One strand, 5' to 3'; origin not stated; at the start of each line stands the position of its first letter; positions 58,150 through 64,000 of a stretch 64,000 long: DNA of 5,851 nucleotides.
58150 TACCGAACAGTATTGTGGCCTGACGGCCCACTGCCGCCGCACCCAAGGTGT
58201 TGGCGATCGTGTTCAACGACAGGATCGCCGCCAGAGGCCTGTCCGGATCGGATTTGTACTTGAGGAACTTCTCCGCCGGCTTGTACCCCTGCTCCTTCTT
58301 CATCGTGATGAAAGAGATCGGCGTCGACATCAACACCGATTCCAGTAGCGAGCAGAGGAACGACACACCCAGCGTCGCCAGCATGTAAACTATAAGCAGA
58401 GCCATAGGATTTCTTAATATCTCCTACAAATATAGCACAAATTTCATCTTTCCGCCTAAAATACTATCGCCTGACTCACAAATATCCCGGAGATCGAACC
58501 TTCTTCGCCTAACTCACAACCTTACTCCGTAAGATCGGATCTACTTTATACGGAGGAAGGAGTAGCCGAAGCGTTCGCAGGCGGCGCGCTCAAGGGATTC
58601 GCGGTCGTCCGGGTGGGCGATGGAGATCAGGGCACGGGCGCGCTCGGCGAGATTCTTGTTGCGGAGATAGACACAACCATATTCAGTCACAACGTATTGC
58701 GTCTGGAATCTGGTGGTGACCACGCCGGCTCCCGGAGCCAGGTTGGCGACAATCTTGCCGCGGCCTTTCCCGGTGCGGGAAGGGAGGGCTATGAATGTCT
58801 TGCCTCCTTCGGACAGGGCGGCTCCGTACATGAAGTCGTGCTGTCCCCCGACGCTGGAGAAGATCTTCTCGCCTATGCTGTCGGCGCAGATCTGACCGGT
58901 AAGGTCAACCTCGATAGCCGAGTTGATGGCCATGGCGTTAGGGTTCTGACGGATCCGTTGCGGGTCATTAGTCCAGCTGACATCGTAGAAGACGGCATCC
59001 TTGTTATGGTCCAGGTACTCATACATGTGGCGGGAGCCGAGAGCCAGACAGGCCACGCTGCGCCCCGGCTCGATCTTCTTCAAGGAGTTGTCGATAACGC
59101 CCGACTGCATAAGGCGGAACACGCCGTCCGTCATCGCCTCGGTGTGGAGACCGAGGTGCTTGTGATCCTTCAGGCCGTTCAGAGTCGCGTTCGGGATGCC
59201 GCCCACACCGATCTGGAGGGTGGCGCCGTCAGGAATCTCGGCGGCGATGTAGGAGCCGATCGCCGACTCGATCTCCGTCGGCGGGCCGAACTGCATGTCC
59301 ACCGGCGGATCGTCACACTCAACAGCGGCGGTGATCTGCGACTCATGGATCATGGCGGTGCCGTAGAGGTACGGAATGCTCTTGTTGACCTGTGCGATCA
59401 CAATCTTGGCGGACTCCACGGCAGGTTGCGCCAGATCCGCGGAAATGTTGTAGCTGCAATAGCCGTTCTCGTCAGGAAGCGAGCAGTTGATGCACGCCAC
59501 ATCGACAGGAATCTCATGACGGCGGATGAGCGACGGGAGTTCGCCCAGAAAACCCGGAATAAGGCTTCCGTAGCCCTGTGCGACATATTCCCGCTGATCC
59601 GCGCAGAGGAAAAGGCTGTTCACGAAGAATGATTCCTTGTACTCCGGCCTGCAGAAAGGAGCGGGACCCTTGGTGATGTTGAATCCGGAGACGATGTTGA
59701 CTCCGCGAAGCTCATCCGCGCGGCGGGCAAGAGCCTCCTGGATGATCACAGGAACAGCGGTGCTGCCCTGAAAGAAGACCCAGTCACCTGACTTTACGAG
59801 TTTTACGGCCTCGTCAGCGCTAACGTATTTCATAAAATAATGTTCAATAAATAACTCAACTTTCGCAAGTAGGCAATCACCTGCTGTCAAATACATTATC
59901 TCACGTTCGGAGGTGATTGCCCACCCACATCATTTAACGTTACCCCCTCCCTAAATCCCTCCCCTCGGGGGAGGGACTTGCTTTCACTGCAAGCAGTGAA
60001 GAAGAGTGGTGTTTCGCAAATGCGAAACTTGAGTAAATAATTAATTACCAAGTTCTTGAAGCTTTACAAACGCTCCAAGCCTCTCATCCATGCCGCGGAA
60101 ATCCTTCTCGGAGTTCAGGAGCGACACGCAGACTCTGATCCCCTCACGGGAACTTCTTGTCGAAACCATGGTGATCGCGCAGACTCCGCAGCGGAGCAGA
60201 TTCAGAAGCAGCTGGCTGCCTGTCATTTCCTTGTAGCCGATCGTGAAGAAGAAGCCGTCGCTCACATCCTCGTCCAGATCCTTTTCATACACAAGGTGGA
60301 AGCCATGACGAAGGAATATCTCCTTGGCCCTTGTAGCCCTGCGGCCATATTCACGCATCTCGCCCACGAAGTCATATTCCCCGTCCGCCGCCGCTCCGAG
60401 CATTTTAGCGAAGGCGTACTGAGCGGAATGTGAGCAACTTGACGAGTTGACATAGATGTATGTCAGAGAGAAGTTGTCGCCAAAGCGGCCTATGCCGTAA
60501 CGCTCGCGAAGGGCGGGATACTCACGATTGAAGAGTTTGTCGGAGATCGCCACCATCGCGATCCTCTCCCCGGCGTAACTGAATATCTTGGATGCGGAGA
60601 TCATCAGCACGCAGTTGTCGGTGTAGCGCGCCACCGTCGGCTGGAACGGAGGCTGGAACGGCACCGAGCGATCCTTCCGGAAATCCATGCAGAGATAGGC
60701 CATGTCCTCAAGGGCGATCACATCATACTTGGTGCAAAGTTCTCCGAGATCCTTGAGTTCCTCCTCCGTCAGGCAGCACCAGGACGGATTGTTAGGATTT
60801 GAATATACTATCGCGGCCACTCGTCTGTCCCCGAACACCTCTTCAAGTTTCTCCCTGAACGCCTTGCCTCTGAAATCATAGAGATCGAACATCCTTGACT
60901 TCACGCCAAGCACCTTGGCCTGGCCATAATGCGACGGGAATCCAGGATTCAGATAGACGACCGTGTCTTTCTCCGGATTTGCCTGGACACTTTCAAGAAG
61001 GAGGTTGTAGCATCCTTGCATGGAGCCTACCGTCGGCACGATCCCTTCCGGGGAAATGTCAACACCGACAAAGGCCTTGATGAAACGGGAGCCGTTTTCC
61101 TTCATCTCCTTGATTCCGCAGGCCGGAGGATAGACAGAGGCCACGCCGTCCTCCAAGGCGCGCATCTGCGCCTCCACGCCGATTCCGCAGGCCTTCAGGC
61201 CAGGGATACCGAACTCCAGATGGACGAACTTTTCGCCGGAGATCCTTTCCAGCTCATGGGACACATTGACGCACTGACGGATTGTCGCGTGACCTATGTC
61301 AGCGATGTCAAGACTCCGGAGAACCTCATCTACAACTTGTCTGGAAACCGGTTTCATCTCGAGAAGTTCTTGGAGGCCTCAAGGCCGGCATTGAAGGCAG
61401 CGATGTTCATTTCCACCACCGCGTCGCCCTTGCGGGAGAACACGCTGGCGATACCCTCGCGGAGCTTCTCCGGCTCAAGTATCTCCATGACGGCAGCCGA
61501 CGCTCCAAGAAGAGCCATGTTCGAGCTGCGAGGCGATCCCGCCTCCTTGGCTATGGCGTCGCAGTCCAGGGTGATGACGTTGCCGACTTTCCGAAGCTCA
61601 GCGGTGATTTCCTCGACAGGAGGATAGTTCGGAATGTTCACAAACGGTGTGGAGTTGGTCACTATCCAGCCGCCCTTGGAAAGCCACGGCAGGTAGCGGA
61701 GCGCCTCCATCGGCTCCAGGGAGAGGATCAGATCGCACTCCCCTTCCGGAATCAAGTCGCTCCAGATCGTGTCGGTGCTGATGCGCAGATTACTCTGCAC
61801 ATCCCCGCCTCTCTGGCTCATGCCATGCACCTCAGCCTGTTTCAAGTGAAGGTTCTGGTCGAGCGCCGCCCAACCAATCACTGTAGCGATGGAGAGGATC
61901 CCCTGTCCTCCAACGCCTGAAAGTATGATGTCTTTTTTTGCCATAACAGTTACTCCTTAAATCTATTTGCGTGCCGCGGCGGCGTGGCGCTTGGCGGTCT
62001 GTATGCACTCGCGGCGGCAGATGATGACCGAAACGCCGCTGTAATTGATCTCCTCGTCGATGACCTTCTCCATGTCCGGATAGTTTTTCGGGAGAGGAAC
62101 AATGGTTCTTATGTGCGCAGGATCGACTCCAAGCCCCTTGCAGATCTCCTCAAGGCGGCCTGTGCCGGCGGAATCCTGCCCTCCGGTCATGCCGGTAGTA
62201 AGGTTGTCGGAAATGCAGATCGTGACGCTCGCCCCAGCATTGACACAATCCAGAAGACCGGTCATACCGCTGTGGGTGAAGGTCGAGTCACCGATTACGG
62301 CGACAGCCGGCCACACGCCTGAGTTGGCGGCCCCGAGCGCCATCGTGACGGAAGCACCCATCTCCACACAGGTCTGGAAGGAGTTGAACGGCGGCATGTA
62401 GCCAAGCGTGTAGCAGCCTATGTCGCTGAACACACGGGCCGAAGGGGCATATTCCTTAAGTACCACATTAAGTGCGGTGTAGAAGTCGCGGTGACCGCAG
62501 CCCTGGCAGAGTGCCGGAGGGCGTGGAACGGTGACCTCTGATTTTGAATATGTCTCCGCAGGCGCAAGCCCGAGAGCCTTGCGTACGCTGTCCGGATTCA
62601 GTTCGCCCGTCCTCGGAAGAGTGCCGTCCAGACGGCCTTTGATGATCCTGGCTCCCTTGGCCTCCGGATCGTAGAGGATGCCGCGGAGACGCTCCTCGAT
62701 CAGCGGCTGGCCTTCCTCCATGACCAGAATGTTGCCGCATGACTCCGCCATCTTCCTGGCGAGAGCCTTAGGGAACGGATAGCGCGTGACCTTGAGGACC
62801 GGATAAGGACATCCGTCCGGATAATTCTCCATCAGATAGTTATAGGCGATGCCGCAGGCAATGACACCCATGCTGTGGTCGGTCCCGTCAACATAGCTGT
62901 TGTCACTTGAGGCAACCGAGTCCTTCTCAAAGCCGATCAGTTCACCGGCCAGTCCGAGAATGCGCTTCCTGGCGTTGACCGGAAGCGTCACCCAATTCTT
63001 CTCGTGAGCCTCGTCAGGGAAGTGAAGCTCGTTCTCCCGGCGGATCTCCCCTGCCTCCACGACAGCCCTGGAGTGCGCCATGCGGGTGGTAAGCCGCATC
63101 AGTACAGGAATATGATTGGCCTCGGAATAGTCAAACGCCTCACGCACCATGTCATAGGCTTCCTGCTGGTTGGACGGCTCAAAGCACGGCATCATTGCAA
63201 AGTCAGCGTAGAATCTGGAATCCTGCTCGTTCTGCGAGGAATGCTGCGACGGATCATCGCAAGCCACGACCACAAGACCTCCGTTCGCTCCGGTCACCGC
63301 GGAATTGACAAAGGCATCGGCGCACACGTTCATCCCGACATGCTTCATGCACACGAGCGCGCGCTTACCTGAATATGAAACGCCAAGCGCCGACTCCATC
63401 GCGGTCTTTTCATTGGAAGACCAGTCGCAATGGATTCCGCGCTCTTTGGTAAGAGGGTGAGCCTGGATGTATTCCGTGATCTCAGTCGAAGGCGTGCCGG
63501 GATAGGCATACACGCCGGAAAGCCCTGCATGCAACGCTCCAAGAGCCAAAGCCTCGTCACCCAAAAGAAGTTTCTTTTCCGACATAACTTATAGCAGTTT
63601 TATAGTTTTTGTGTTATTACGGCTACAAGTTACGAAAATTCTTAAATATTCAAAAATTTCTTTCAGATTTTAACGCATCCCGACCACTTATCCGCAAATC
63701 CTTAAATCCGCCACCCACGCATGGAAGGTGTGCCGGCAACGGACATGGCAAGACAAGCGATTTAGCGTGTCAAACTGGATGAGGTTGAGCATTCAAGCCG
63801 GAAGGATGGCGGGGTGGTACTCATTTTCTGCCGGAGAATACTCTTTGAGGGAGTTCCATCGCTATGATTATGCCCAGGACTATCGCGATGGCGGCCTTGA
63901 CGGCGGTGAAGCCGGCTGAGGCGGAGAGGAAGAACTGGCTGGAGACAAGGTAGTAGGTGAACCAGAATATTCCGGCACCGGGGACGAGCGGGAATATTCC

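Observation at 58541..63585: iorA-iorB-aminotransferase and then a CoA-transferase: a compact aromatic-amino-acid-to-arylacetate cassette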

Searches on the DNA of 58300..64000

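Call 12: search_rna_families(source=window, start=58300, end=64000, threshold=evalue, max_evalue=1)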
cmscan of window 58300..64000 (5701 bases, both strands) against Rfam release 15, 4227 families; matches with E-value up to 1: 3.
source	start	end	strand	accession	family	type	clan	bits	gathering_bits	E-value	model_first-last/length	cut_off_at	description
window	60339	60413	-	RF03047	RAGATH-16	Gene; sRNA;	-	28.3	65.6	0.031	1-72/72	no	RAGATH-16 RNA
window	59950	60052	-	RF00235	Plasmid_RNAIII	Gene;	-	27.2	60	0.36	1-131/131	no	Plasmid RNAIII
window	59953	59981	+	RF00502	TCV_Pr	Cis-reg;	-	23.9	40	0.23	1-34/34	no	Turnip crinkle virus (TCV) core promoter hairpin (Pr)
